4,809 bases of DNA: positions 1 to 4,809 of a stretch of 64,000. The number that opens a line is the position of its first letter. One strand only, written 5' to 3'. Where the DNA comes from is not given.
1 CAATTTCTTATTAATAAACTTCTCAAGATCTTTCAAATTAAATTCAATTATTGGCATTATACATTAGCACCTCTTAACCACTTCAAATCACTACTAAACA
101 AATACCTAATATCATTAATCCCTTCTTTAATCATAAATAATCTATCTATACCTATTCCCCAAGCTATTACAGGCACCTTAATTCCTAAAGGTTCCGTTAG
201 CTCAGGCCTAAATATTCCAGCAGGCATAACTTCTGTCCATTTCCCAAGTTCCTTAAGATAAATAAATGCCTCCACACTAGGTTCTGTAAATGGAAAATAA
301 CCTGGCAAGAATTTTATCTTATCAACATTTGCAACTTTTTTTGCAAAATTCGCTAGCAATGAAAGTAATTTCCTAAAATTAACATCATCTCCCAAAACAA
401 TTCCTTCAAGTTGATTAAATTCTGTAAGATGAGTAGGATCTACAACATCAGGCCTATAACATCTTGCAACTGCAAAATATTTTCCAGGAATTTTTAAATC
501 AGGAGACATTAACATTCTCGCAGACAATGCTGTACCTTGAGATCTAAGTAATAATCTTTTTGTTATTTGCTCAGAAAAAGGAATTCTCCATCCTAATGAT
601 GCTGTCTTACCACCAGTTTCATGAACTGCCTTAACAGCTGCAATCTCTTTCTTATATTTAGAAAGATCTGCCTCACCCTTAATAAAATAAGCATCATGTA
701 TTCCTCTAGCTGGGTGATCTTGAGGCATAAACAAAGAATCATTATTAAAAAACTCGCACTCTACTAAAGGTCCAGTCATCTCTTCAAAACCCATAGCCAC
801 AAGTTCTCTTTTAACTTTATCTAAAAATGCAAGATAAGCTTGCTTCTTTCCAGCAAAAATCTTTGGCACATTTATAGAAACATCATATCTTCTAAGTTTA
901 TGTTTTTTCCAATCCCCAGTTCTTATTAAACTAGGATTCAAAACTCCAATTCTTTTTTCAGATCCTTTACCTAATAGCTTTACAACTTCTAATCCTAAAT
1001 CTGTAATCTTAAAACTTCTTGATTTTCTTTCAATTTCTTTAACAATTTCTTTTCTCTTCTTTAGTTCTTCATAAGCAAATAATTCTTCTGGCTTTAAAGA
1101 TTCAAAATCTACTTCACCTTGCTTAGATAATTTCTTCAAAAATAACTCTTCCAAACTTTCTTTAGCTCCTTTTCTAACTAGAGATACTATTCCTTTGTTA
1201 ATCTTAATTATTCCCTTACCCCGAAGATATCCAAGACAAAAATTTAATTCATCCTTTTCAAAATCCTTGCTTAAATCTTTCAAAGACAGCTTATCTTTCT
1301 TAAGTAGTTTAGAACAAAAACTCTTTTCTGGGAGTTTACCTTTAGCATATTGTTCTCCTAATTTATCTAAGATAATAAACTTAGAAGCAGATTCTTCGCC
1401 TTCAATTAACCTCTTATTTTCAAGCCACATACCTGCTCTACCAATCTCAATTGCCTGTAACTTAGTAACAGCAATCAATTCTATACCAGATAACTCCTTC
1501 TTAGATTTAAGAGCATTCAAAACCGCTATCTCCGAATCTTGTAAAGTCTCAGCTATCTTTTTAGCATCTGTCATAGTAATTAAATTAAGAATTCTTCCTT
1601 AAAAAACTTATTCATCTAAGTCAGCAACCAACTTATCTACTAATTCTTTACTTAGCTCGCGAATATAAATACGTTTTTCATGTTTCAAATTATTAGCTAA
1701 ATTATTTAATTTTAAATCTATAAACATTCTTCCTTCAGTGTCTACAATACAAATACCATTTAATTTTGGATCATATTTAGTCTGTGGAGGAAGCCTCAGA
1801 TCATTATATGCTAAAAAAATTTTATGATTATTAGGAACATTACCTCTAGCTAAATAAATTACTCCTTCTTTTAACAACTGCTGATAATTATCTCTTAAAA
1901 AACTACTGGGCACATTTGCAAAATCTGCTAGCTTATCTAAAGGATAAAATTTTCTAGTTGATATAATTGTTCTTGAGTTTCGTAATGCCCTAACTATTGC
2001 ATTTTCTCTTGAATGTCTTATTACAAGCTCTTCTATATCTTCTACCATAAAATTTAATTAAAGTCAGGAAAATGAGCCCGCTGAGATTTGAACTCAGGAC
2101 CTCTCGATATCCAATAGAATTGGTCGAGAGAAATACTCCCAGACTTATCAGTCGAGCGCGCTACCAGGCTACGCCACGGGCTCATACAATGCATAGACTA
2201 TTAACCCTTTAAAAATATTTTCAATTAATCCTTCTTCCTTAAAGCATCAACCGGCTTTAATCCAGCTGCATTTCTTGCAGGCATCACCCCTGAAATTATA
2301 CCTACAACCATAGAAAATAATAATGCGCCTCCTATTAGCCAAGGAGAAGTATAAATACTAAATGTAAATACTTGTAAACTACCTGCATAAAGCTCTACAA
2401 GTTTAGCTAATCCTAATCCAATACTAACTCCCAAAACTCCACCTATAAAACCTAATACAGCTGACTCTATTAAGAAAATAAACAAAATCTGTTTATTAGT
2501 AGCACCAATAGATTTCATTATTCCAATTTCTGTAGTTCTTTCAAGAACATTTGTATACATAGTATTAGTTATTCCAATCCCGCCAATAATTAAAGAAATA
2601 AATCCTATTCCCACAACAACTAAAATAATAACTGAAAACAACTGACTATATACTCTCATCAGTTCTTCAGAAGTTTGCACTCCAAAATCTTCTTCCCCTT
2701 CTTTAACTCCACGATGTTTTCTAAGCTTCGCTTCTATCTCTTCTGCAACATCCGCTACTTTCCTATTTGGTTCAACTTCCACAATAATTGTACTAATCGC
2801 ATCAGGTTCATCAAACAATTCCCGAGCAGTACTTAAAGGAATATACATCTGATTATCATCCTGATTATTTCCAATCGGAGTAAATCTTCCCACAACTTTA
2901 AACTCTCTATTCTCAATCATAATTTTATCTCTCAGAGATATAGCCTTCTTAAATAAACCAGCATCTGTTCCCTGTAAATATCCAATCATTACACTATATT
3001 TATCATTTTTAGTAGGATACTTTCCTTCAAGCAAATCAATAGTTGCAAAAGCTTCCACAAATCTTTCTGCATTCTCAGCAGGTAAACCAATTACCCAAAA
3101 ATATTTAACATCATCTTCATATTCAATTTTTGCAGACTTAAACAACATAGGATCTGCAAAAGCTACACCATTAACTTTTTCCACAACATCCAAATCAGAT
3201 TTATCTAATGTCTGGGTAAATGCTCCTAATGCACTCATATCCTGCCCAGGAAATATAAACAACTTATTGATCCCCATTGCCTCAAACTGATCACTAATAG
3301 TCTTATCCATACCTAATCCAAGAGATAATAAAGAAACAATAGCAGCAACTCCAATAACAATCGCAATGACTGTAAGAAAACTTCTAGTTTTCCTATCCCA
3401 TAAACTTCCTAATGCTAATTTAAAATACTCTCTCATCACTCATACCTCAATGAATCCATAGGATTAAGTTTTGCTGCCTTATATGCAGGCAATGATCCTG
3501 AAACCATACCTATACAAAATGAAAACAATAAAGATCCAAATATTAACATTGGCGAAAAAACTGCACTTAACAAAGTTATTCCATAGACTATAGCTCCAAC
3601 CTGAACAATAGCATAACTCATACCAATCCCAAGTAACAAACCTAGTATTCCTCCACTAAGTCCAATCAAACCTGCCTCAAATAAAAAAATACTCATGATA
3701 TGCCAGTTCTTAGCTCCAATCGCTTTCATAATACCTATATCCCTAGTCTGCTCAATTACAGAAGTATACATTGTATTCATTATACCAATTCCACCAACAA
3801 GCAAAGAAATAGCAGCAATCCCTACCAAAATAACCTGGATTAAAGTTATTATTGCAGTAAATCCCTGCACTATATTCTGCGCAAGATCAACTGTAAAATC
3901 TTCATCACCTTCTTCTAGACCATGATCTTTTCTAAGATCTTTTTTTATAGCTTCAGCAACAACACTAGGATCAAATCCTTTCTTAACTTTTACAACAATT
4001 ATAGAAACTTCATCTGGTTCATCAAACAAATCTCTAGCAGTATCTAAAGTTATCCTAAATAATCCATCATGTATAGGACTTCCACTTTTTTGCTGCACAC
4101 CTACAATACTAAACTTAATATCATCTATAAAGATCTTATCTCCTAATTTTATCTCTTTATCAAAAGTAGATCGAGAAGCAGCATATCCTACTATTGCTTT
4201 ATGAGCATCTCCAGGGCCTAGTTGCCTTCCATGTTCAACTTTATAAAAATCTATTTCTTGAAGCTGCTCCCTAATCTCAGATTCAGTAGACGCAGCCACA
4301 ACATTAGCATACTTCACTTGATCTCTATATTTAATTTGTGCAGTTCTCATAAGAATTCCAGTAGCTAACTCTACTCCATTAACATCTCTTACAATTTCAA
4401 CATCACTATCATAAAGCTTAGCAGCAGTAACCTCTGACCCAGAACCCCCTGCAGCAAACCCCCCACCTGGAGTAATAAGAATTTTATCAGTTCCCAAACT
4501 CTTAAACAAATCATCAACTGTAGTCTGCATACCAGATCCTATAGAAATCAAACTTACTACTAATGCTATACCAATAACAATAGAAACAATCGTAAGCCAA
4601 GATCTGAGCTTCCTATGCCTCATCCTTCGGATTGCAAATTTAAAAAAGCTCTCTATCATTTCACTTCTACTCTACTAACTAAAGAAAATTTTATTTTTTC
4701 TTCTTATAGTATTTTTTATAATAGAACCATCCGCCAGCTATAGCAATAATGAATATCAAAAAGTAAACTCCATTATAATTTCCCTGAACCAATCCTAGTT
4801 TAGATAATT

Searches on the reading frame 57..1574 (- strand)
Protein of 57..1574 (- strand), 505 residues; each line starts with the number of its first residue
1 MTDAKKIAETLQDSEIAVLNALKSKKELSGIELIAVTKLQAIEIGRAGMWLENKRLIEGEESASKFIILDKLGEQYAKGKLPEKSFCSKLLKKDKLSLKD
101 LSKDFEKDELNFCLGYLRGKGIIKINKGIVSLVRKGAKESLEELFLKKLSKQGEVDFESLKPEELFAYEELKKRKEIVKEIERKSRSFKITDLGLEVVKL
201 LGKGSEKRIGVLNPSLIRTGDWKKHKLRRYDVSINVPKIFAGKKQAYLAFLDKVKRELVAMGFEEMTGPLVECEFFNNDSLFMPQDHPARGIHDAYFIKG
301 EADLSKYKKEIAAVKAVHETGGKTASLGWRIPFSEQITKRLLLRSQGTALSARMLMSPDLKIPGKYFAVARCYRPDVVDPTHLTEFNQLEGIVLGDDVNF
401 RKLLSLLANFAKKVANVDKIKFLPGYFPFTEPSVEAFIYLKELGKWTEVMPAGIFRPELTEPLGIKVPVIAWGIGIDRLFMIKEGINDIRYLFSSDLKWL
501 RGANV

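Call 53: search_protein_families(library=pfam, proteins=[window:57-1574:-], max_evalue=0.0001)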
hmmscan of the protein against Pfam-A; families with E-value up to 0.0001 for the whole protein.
window:57-1574:- (505 aa): 1 family
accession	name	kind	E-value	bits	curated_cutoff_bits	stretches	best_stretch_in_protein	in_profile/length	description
PF01409.25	tRNA-synt_2d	-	2.8e-78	263.2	19.8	1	230-501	2-244/246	tRNA synthetases class II core domain (F)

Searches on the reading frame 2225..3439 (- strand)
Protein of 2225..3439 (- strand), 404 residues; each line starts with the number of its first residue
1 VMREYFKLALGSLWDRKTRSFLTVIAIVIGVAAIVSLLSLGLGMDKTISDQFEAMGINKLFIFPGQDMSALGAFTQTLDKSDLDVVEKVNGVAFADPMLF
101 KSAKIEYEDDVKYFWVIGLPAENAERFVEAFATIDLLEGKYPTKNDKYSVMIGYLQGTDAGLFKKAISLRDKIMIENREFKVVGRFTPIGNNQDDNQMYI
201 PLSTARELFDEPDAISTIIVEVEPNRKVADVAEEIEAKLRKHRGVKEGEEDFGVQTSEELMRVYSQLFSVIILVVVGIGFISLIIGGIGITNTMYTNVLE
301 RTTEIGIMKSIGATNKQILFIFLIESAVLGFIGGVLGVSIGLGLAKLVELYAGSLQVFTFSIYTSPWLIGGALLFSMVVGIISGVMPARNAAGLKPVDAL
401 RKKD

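Call 53: search_protein_families(library=pfam, proteins=[window:2225-3439:-], max_evalue=0.0001)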
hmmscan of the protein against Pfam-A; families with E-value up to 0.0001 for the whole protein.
window:2225-3439:- (404 aa): 2 families
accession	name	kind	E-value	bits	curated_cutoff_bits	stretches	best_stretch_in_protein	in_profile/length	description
PF12704.14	MacB_PCD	-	2.4e-27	97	27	1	20-237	1-206/207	MacB-like periplasmic core domain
PF02687.27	FtsX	-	1.4e-22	80.4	25.5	1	278-395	3-119/120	FtsX-like permease C-terminal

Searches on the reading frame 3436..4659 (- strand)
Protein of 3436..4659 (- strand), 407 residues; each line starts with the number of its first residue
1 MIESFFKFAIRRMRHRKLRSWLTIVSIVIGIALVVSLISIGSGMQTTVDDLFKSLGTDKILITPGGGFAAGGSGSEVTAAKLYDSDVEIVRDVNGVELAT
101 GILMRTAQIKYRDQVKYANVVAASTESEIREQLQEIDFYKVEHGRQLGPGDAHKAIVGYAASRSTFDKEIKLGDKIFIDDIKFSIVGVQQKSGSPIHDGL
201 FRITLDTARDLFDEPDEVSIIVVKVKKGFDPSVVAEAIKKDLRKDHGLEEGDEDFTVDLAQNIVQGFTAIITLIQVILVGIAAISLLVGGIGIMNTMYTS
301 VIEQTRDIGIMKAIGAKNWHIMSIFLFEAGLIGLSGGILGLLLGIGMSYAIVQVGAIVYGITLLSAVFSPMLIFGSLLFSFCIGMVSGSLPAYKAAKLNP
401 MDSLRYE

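Call 53: search_protein_families(library=pfam, proteins=[window:3436-4659:-], max_evalue=0.0001)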
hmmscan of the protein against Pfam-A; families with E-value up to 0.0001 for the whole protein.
window:3436-4659:- (407 aa): 2 families
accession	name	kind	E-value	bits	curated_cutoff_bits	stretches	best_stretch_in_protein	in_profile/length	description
PF12704.14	MacB_PCD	-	2.6e-26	93.7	27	1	20-240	1-206/207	MacB-like periplasmic core domain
PF02687.27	FtsX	-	1.4e-23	83.7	25.5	1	281-400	3-120/120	FtsX-like permease C-terminal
